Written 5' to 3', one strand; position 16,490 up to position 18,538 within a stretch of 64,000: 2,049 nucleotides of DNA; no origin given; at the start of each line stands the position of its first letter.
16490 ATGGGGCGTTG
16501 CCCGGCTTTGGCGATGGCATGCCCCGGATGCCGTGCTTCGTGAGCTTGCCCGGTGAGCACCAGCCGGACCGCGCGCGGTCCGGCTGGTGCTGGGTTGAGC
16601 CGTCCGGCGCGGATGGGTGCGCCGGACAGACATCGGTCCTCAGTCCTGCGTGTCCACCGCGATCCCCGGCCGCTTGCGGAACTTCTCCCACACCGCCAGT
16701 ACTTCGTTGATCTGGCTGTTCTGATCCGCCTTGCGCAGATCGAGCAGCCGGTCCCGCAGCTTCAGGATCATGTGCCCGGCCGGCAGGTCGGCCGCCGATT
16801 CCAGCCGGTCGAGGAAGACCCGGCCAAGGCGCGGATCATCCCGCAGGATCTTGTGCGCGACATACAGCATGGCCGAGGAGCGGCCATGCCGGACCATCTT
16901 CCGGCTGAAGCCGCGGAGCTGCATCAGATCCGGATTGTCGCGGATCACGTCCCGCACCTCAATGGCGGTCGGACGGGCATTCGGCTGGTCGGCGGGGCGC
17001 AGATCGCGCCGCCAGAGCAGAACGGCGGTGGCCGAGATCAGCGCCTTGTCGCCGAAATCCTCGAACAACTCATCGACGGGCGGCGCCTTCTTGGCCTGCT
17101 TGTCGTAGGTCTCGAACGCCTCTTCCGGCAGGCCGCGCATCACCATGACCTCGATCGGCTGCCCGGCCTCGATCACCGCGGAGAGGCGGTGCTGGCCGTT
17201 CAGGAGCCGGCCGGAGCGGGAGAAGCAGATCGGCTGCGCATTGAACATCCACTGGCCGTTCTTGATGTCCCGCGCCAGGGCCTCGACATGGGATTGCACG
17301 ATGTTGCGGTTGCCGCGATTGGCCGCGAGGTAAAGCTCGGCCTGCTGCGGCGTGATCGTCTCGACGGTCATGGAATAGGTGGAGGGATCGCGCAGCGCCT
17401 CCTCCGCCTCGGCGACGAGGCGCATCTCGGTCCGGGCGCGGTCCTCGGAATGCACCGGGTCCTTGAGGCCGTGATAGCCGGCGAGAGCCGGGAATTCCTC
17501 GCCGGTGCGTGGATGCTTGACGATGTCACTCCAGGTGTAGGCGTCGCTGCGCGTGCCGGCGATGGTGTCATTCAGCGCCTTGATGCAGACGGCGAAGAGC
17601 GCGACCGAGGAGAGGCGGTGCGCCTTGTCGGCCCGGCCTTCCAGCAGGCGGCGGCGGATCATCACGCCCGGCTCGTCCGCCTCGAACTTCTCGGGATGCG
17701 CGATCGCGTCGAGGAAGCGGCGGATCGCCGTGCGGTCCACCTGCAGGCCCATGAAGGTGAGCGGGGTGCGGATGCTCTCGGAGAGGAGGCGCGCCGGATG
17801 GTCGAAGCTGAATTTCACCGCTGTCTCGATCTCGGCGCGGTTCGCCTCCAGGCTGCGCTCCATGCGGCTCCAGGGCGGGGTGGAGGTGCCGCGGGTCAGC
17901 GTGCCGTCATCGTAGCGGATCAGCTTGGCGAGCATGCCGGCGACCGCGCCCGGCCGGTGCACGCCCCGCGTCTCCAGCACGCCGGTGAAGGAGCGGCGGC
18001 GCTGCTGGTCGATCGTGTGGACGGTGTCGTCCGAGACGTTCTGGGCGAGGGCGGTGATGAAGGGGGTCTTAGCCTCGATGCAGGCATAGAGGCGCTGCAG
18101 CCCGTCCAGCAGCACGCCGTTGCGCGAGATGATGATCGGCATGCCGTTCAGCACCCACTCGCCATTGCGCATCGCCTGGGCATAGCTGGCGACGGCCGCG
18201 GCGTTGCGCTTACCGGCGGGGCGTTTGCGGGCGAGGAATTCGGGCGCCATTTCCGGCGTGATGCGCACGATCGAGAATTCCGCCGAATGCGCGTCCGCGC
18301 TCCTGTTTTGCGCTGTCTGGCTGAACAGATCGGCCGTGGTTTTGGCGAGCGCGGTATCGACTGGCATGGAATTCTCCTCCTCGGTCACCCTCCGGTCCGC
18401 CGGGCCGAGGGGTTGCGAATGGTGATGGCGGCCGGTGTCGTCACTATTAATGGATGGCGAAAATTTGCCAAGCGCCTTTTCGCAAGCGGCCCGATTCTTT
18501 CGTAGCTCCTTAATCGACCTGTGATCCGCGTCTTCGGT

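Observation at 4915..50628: Oriented TGCGAAA(T) box recurring in almost every intergenic region of the motility supercluster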

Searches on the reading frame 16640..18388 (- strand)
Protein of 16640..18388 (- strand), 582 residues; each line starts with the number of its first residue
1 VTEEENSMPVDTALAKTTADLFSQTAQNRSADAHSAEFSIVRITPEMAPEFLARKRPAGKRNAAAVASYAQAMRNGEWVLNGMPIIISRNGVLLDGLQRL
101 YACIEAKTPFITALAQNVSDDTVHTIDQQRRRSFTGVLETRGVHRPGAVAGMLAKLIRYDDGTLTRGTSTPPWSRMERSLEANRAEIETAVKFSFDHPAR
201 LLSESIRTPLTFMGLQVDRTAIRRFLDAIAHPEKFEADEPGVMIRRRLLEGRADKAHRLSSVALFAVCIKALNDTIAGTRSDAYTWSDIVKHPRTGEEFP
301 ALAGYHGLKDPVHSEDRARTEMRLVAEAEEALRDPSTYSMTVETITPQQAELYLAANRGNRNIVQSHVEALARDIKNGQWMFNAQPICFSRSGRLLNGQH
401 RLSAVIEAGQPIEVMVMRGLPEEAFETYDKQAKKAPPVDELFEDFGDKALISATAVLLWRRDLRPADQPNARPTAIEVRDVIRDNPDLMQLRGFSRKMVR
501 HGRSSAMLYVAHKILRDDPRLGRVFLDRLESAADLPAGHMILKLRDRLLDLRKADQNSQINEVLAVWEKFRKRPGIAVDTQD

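Call 12: search_protein_families(library=pfam, proteins=[window:16640-18388:-])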
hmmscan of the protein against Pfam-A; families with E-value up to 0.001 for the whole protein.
window:16640-18388:- (582 aa): 0 families

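Call 25: search_protein_families(library=ncbifam, proteins=[window:16640-18388:-], max_evalue=0.01)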
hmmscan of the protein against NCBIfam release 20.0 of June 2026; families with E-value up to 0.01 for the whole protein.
window:16640-18388:- (582 aa): 0 families

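Call 26: search_solved_structures(query=window:16640-18388:-, max_evalue=1)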
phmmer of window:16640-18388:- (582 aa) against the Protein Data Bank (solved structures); distinct sequences matched with E-value up to 1: 0.

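Call 28: find_homologous_proteins(query=window:16640-18388:-)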
Query window:16640-18388:- (582 aa): 200 proteins with E <= 0.001 among 8000 candidates; the best 120 are listed.
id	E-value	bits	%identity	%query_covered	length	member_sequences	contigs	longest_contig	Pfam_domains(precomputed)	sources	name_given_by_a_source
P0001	0.0e+0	1280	100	99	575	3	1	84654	-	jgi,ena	-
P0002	1.8e-293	992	76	98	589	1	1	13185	-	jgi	jgi:hypothetical protein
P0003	1.3e-291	986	79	93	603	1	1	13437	-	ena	-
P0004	6.9e-291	984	79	95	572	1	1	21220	-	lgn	-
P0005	5.8e-290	981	75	99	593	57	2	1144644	-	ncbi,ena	-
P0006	2.2e-289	979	79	95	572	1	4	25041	-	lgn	-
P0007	2.8e-289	979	75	98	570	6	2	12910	-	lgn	-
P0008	8.5e-289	977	75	99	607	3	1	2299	-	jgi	jgi:hypothetical protein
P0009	8.8e-289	977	78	93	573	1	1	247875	-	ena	-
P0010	1.1e-288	977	77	97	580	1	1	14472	-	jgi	jgi:hypothetical protein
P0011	4.7e-287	971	77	97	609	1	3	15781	-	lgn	-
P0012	2.3e-286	969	78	93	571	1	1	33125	-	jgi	jgi:hypothetical protein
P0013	2.6e-286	969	77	97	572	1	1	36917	-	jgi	jgi:hypothetical protein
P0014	2.6e-286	969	78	94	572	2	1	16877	-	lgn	-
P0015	4.6e-286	968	76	97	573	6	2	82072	-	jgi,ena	jgi:hypothetical protein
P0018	4.7e-285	965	79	95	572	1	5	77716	-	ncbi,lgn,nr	ncbi:MAG TPA: hypothetical protein PLD10_03540 [Rhodopila sp.]|nr:hypothetical protein [Rhodopila sp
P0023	2.3e-281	952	77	95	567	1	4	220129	-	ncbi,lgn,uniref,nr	ncbi:conserved protein of unknown function (plasmid) [Rhodovastum atsumiense]|uniref:hypothetical pr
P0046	1.8e-271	920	73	93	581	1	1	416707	-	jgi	jgi:hypothetical protein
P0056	1.9e-269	913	71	95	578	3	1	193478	-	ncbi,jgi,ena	jgi:hypothetical protein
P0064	2.9e-266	903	73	94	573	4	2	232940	-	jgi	jgi:hypothetical protein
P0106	1.6e-187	643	54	95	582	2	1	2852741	-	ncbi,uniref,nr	ncbi:ParB/RepB/Spo0J family partition protein [Teichococcus vastitatis]|uniref:ParB/RepB/Spo0J famil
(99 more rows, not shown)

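Call 29: find_related_loci(query=window:16640-18388:-, collection=metagenome_contigs, flank=10000)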
Query window:16640-18388:- (582 aa) in metagenome_contigs; peptide patterns used: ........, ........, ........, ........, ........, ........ (x = any residue, [..] = any of these).
92 stretches matched a pattern; 11 encode a relative of the query (tblastn E <= 1e-3); 11 distinct loci.
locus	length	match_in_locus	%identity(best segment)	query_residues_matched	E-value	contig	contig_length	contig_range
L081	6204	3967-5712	100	1-582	0e+0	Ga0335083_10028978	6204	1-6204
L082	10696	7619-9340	75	1-578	0e+0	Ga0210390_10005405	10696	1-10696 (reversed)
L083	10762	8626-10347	75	1-578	0e+0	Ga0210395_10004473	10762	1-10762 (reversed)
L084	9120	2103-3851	75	2-578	0e+0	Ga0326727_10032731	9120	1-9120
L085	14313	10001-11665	72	22-578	0e+0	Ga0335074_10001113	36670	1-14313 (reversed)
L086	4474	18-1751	70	3-579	0e+0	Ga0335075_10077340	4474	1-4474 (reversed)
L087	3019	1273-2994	70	4-578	0e+0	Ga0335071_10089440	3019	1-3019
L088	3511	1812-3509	70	4-570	0e+0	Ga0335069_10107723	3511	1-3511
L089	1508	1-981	73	252-578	1e-175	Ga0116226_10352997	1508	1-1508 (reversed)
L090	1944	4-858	72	22-578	6e-148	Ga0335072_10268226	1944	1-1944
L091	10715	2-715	81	39-578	6e-121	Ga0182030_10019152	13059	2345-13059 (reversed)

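Call 30: find_encoding_contigs(protein=P0023, flank=10000, max_places=1)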
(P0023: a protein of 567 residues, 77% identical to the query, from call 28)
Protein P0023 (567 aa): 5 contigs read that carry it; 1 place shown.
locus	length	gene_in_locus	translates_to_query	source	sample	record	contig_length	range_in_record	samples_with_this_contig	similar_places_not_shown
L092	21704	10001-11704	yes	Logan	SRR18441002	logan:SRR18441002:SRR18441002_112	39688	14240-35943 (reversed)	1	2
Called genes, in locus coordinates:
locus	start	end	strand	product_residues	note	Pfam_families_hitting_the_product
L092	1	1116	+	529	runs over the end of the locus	PF13489:Methyltransf_23, PF08241:Methyltransf_11 (weak), PF08242:Methyltransf_12, PF13649:Methyltransf_25 (weak), PF13847:Methyltransf_31 (weak)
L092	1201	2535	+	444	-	PF00535:Glycos_transf_2 (weak), PF13489:Methyltransf_23, PF08242:Methyltransf_12 (weak), PF13847:Methyltransf_31 (weak)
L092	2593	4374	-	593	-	PF06748:DUF1217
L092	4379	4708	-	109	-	-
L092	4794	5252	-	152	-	PF07378:FlbT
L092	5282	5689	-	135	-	PF07309:FlaF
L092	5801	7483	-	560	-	PF00669:Flagellin_N, PF00700:Flagellin_C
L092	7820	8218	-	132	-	-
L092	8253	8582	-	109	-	PF10135:Rod-binding (weak)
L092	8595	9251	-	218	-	PF04519:Bactofilin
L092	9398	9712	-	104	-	-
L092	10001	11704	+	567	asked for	-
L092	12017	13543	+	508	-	PF13414:TPR_11 (weak), PF13432:TPR_16, PF14559:TPR_19, PF00515:TPR_1 (weak), PF07719:TPR_2 (weak), PF13371:TPR_9, PF13414:TPR_11, PF13431:TPR_17 (weak), +12 more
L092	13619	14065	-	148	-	PF00903:Glyoxalase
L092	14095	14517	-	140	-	-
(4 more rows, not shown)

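Call 31: find_encoding_contigs(protein=P0018, flank=10000, max_places=1)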
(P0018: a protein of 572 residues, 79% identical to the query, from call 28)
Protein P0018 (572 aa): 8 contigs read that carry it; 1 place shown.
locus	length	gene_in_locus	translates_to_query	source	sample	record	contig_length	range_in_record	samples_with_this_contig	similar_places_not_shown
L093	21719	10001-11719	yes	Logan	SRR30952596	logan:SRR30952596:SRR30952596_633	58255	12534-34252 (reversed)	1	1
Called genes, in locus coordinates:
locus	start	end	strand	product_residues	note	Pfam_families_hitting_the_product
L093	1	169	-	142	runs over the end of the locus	PF00460:Flg_bb_rod (weak)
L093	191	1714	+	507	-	PF00006:ATP-synt_ab, PF18269:T3SS_ATPase_C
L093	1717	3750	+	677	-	PF00515:TPR_1, PF07719:TPR_2, PF13414:TPR_11, PF13424:TPR_12, PF13432:TPR_16, PF00515:TPR_1, PF07719:TPR_2, PF13424:TPR_12, +45 more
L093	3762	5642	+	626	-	PF13414:TPR_11, PF20308:TPR-S (weak), PF23914:TPR_CcmH_CycH (weak), PF13414:TPR_11, PF13424:TPR_12, PF13432:TPR_16, PF13431:TPR_17, PF13414:TPR_11, +28 more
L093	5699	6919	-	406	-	PF06748:DUF1217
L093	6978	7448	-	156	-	PF07378:FlbT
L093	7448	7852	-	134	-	PF07309:FlaF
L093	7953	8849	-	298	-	PF00669:Flagellin_N, PF00700:Flagellin_C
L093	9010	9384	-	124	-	-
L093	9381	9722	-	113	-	-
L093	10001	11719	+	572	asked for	-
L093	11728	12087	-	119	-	-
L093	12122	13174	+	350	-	PF13365:Trypsin_2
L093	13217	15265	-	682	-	PF00015:MCPsignal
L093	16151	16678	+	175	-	PF00072:Response_reg (weak)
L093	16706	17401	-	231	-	PF03963:FlgD, PF13860:FlgD_ig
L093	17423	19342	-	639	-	PF02120:Flg_hook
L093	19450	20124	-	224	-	PF04344:CheZ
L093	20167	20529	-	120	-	PF00072:Response_reg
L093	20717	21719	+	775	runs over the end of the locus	PF01627:Hpt, PF02895:H-kinase_dim, PF02518:HATPase_c, PF01584:CheW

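Call 32: find_encoding_contigs(protein=P0046, flank=10000, max_places=1)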
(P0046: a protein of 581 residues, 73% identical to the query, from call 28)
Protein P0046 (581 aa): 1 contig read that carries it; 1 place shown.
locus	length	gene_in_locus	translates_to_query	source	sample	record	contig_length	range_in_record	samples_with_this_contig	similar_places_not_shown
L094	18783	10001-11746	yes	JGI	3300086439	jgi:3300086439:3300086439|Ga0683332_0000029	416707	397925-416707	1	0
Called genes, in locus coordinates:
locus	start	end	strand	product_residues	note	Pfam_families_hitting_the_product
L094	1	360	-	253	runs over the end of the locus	PF01311:Bac_export_1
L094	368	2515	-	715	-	PF00771:FHIPEP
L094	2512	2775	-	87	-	PF01313:Bac_export_3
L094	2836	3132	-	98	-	PF02049:FliE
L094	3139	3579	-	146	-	PF06429:Flg_bbr_C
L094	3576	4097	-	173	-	PF00460:Flg_bb_rod (weak)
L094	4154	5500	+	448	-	PF00006:ATP-synt_ab, PF18269:T3SS_ATPase_C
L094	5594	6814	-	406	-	PF06748:DUF1217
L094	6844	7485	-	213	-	-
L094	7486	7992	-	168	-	PF07309:FlaF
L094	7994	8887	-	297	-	PF00669:Flagellin_N, PF00700:Flagellin_C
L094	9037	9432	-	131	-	-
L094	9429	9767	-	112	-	PF10135:Rod-binding (weak)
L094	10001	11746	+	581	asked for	-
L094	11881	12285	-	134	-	-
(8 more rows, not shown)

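Call 33: find_encoding_contigs(protein=P0009, flank=10000, max_places=1)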
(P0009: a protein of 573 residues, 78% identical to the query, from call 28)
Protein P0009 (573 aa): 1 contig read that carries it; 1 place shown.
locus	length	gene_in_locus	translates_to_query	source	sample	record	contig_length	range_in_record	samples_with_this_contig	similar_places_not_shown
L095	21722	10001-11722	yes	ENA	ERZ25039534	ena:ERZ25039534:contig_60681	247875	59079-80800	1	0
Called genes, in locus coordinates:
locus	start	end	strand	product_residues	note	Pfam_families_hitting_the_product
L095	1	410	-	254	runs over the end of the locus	PF01311:Bac_export_1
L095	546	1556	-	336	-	PF00771:FHIPEP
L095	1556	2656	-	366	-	PF00771:FHIPEP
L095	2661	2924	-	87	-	PF01313:Bac_export_3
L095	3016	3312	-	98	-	PF02049:FliE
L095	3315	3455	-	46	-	-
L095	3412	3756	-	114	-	-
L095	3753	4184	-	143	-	PF00460:Flg_bb_rod (faint)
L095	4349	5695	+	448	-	PF00006:ATP-synt_ab, PF18269:T3SS_ATPase_C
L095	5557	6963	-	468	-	PF06748:DUF1217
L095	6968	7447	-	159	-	PF07378:FlbT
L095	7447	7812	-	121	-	PF07309:FlaF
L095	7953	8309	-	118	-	PF00700:Flagellin_C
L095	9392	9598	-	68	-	PF10135:Rod-binding (weak)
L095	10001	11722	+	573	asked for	-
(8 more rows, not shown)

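Call 34: find_encoding_contigs(protein=P0064, flank=10000, max_places=1)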
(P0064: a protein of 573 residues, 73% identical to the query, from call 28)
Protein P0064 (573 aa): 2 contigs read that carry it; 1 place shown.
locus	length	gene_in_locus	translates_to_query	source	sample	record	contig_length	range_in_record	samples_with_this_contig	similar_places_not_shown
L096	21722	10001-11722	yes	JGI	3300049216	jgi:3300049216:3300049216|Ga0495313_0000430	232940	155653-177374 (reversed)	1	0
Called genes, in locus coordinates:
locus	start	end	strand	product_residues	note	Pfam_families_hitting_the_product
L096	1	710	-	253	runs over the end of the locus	PF01311:Bac_export_1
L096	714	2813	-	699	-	PF00771:FHIPEP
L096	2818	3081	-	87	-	PF01313:Bac_export_3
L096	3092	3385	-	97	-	PF02049:FliE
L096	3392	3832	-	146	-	PF00460:Flg_bb_rod (weak), PF06429:Flg_bbr_C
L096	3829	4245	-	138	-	-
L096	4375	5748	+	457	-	PF00006:ATP-synt_ab, PF18269:T3SS_ATPase_C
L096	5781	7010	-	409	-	PF06748:DUF1217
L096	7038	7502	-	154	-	PF07378:FlbT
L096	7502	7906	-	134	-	PF07309:FlaF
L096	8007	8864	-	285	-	PF00669:Flagellin_N, PF00700:Flagellin_C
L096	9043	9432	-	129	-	-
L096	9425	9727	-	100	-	-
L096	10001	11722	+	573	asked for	-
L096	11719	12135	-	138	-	-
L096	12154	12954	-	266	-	PF00072:Response_reg, PF21695:GlnR_1st (weak), PF00486:Trans_reg_C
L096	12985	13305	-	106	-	-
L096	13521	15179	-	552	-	PF11563:Protoglobin, PF02518:HATPase_c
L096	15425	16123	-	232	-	PF00072:Response_reg, PF00486:Trans_reg_C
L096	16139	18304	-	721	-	PF00512:HisKA (weak), PF02518:HATPase_c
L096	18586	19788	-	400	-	PF00072:Response_reg, PF00512:HisKA (weak), PF02518:HATPase_c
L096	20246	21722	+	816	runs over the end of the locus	PF03707:MHYT, PF13426:PAS_9 (weak), PF00990:GGDEF, PF00563:EAL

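Call 35: find_encoding_contigs(protein=P0106, flank=10000, max_places=1)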
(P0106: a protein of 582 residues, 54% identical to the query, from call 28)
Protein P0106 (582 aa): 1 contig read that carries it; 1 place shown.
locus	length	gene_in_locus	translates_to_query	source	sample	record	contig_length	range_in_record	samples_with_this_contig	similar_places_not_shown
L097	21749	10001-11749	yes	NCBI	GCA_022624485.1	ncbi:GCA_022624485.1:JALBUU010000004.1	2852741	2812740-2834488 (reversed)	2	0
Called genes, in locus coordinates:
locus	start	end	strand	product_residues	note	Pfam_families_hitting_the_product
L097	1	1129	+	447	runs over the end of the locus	PF00006:ATP-synt_ab, PF18269:T3SS_ATPase_C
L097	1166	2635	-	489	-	PF06748:DUF1217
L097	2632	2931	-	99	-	-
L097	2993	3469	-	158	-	PF07378:FlbT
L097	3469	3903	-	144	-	PF07309:FlaF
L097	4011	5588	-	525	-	PF00669:Flagellin_N, PF00700:Flagellin_C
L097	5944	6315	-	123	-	-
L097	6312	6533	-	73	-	PF10135:Rod-binding (weak)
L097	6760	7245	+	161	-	-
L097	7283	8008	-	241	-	PF04519:Bactofilin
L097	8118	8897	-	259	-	-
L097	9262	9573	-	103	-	-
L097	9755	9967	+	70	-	-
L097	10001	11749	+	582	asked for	-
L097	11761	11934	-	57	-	-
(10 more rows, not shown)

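Call 36: find_encoding_contigs(protein=P0056, flank=10000, max_places=1)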
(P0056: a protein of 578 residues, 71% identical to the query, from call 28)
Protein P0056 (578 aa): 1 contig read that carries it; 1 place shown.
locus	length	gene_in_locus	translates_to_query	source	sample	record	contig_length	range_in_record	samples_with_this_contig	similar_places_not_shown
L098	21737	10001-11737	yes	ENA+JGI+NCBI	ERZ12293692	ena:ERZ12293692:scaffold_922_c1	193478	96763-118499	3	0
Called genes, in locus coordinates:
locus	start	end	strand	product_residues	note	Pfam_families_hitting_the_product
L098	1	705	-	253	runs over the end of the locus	PF01311:Bac_export_1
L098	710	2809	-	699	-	PF00771:FHIPEP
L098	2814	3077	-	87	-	PF01313:Bac_export_3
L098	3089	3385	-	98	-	PF02049:FliE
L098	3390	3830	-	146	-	PF06429:Flg_bbr_C (weak)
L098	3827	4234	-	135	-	PF00460:Flg_bb_rod (faint)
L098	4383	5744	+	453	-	PF00006:ATP-synt_ab, PF18269:T3SS_ATPase_C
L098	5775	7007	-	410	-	PF06748:DUF1217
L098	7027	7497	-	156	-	PF07378:FlbT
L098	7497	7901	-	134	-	PF07309:FlaF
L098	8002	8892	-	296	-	PF00669:Flagellin_N, PF00700:Flagellin_C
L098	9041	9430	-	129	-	-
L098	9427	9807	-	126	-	-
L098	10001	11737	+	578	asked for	-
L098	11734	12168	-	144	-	-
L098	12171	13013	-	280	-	-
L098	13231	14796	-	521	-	PF11563:Protoglobin, PF02518:HATPase_c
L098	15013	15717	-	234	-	PF00072:Response_reg, PF00486:Trans_reg_C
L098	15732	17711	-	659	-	PF08447:PAS_3, PF00512:HisKA (weak), PF02518:HATPase_c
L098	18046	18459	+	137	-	PF00072:Response_reg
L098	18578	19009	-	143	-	PF00072:Response_reg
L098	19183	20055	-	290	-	PF04072:LCM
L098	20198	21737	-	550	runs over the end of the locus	PF00732:GMC_oxred_N, PF05199:GMC_oxred_C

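Call 60: predict_structure(alignment_id=A1)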
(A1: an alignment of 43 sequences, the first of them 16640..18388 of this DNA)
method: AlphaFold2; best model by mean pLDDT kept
length: 582 residues; sequences in the alignment: 43
mean_pLDDT: 79.3   pTM: 0.52
mean pLDDT of the five models: 79.3, 79.0, 77.3, 76.3, 75.7
residues with pLDDT >= 90: 214; 70-90: 229; 50-70: 81; < 50: 58
segments of 3 or more residues with pLDDT < 50: 1-32, 123-132, 434-443
pLDDT, mean of each block of 10 residues (from residue 1): 32 33 36 68 92 80 75 75 80 86 91 81 43 53 78 90 69 68 92 94 93 97 98 96 95 88 95 96 88 88 90 56 76 75 85 78 70 74 73 83 87 81 65 43 59 89 84 76 88 90 92 95 95 92 94 88 97 83 39
secondary structure, 60 per line:
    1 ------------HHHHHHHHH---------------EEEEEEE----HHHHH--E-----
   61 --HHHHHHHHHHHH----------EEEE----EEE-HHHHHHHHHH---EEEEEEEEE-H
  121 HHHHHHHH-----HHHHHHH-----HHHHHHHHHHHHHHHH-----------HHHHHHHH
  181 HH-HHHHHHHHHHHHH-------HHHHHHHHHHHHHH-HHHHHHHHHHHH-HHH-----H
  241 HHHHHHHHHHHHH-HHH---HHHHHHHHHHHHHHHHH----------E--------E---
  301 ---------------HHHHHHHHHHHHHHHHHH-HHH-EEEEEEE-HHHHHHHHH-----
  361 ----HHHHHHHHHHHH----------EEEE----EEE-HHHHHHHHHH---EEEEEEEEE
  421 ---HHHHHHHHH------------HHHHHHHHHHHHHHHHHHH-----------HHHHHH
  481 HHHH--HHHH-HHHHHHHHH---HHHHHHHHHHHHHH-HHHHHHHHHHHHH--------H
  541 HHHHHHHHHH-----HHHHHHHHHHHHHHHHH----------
elements in order: H13-21 E37-43 H48-52 H63-74 E85-88 E93-95 H97-106 E110-118 H120-128 H134-140 H146-161 H173-182 H184-196 H204-217 H219-230 H240-253 H261-277 H316-333 E339-345 H347-355 H365-376 E387-390 E395-397 H399-408 E412-420 H424-432 H445-463 H475-484 H487-490 H492-500 H504-517 H519-531 H540-550 H556-572
